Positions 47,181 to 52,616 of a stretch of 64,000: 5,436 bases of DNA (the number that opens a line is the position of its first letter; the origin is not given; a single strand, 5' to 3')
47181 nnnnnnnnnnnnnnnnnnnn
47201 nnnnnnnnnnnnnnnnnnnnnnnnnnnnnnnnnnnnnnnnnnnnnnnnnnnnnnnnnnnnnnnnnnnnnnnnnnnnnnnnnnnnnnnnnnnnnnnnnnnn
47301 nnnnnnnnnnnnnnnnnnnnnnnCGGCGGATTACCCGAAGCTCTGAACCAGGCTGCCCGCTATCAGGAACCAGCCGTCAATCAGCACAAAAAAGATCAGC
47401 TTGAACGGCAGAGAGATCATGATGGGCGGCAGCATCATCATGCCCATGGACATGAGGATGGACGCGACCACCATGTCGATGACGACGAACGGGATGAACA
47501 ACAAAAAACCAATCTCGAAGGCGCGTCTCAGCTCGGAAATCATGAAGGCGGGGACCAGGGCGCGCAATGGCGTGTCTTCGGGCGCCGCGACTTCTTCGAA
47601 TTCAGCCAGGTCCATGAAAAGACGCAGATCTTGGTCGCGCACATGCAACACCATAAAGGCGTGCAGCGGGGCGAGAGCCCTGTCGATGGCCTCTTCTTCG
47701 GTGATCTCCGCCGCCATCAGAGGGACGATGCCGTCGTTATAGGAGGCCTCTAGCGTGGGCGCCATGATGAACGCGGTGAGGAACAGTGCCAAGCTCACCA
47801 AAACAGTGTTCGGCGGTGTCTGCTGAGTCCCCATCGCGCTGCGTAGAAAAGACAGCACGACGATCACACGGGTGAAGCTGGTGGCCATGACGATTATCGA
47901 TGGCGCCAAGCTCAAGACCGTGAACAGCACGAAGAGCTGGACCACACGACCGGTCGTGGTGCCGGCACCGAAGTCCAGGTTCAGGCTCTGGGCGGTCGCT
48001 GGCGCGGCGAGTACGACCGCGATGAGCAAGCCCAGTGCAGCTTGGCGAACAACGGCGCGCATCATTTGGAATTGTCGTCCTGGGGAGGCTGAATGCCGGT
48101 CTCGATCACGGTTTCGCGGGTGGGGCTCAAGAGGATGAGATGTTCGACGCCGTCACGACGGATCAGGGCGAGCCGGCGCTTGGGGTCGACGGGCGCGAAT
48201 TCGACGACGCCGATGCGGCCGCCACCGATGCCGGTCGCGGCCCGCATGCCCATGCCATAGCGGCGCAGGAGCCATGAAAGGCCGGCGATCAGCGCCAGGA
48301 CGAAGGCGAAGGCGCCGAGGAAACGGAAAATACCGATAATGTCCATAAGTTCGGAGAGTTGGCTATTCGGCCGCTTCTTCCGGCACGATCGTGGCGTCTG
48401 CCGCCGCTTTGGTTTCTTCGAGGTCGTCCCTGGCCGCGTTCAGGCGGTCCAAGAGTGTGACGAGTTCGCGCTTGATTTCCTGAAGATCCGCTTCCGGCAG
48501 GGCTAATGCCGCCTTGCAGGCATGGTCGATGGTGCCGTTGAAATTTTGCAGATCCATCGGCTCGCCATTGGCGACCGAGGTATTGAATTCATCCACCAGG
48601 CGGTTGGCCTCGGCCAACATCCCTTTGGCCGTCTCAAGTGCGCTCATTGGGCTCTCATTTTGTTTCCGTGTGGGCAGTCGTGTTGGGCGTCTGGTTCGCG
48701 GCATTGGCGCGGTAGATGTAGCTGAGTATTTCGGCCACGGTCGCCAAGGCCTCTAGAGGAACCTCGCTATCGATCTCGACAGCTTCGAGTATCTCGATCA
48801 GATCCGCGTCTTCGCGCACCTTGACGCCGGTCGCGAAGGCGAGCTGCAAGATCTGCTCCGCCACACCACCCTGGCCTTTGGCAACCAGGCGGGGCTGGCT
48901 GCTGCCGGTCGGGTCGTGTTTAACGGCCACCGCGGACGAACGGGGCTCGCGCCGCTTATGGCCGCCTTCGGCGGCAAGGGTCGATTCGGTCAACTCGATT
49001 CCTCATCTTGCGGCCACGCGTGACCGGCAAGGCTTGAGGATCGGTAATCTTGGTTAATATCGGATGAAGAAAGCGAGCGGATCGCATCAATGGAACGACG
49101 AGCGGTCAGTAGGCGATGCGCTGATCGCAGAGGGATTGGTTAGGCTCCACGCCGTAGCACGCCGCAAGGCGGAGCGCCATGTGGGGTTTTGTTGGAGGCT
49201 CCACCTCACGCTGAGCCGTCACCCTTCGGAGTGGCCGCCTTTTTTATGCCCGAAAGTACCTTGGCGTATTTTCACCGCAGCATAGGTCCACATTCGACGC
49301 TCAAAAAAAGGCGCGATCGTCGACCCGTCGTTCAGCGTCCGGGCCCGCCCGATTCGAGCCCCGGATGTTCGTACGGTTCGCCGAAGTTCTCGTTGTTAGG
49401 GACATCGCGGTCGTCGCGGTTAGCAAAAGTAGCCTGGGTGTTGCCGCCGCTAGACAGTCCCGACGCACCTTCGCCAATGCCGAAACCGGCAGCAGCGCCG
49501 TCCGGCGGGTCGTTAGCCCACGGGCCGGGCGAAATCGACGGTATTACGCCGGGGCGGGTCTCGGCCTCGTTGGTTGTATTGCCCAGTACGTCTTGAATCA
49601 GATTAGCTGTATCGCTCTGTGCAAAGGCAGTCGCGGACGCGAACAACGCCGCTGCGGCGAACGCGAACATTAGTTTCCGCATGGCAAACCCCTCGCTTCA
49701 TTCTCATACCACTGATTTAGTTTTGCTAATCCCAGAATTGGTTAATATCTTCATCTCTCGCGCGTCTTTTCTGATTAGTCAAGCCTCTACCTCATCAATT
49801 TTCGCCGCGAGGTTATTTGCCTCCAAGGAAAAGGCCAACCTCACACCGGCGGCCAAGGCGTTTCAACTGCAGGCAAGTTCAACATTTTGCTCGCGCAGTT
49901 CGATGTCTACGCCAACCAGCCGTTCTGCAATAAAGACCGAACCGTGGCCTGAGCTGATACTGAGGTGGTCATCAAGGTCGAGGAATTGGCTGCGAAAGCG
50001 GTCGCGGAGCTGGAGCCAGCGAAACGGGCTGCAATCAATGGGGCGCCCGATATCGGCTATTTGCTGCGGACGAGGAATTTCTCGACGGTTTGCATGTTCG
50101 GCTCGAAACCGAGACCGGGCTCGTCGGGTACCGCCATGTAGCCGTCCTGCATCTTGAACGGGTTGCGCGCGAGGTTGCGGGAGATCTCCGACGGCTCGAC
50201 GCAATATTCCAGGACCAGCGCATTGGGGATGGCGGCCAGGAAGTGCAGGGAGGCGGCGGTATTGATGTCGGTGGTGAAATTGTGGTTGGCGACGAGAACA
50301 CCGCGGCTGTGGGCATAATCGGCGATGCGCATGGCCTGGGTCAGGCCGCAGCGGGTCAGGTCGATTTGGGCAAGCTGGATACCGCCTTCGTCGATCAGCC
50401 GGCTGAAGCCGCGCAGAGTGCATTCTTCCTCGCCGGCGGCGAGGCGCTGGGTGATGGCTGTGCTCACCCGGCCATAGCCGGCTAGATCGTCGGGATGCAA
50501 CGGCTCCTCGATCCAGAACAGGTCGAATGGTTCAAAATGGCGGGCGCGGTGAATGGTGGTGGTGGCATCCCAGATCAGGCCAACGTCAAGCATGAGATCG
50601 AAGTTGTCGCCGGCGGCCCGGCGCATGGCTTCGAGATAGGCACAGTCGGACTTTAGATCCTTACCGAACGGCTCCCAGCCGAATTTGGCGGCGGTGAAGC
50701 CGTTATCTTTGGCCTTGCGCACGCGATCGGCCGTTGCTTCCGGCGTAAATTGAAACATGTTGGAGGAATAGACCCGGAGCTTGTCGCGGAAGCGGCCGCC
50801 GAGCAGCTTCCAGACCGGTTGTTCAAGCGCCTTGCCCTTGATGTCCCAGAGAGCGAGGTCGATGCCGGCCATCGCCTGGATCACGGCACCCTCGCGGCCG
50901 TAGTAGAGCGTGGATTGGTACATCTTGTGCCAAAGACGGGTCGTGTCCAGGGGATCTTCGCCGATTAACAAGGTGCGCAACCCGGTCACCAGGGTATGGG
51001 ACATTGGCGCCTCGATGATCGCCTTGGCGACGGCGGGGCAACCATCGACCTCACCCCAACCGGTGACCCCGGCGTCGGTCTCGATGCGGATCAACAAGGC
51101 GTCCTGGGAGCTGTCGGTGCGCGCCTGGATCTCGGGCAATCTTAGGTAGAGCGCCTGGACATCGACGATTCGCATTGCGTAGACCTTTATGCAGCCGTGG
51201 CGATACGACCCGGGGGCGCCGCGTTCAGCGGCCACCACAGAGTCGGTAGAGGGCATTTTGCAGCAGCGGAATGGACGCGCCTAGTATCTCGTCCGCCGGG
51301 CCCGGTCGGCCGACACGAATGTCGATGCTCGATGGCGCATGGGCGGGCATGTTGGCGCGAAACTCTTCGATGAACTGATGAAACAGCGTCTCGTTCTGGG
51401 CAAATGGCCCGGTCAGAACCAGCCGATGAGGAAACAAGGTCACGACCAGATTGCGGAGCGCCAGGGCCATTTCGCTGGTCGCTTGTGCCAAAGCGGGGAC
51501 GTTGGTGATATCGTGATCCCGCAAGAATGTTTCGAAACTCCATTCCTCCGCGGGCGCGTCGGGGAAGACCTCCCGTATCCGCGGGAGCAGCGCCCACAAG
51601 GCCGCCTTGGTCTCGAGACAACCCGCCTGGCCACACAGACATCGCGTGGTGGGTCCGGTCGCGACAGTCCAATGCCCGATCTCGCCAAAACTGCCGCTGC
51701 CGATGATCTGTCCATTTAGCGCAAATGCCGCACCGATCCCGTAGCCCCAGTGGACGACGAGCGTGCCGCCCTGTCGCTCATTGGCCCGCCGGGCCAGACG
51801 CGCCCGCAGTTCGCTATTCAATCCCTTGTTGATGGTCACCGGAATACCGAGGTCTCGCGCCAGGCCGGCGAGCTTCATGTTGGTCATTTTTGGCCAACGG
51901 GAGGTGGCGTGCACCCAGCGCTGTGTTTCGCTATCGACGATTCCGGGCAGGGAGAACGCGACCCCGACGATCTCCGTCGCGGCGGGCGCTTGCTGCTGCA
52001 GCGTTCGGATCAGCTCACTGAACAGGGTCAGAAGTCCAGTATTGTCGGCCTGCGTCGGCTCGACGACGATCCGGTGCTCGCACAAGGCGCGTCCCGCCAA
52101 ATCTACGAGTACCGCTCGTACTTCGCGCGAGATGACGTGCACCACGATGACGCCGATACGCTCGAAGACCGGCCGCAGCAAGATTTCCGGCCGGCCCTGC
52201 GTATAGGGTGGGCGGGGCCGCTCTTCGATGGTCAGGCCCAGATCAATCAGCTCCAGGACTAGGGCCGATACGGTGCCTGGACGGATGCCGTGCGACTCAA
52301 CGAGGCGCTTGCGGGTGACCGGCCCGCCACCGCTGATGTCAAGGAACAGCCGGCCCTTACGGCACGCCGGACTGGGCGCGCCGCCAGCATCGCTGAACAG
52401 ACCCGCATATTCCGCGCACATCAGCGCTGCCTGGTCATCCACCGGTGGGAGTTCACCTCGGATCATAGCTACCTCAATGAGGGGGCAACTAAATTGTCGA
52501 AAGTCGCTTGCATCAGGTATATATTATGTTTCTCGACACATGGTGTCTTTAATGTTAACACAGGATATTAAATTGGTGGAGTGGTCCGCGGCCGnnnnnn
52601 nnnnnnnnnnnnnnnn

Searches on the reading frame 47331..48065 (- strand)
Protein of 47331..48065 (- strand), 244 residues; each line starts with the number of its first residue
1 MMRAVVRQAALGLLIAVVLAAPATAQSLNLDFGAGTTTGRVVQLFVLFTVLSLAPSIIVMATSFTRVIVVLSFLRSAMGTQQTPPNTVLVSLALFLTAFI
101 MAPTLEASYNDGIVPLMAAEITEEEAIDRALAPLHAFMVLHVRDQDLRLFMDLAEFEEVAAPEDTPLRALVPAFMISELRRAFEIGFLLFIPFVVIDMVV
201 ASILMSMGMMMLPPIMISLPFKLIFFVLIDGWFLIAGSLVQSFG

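Call 34: search_protein_families(library=pfam, proteins=[window:47331-48065:-], max_evalue=0.00001)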
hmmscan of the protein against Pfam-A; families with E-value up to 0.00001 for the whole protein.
window:47331-48065:- (244 aa): 1 family
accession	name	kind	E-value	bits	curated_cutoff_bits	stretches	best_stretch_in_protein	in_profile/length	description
PF00813.25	FliP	-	3.9e-79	265.5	26.9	1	47-239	1-191/191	FliP family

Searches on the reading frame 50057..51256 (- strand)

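Call 34: search_protein_families(library=pfam, proteins=[window:50057-51256:-], max_evalue=0.00001)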
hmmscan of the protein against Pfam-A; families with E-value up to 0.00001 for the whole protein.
window:50057-51256:- (399 aa): 2 families
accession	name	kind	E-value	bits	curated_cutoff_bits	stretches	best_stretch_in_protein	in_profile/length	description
PF13378.12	MR_MLE_C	-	1.5e-58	198.6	29.4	1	175-389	2-218/219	Enolase C-terminal domain-like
PF02746.21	MR_MLE_N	-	2.6e-20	73.2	22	1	43-153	18-117/117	Mandelate racemase / muconate lactonizing enzyme, N-terminal domain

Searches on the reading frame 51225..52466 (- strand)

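Call 34: search_protein_families(library=pfam, proteins=[window:51225-52466:-], max_evalue=0.00001)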
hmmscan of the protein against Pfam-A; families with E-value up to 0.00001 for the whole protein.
window:51225-52466:- (413 aa): 1 family
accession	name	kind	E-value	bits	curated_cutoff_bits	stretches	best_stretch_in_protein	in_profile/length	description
PF00480.26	ROK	-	4.3e-24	86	22.9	1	115-368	10-256/294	ROK family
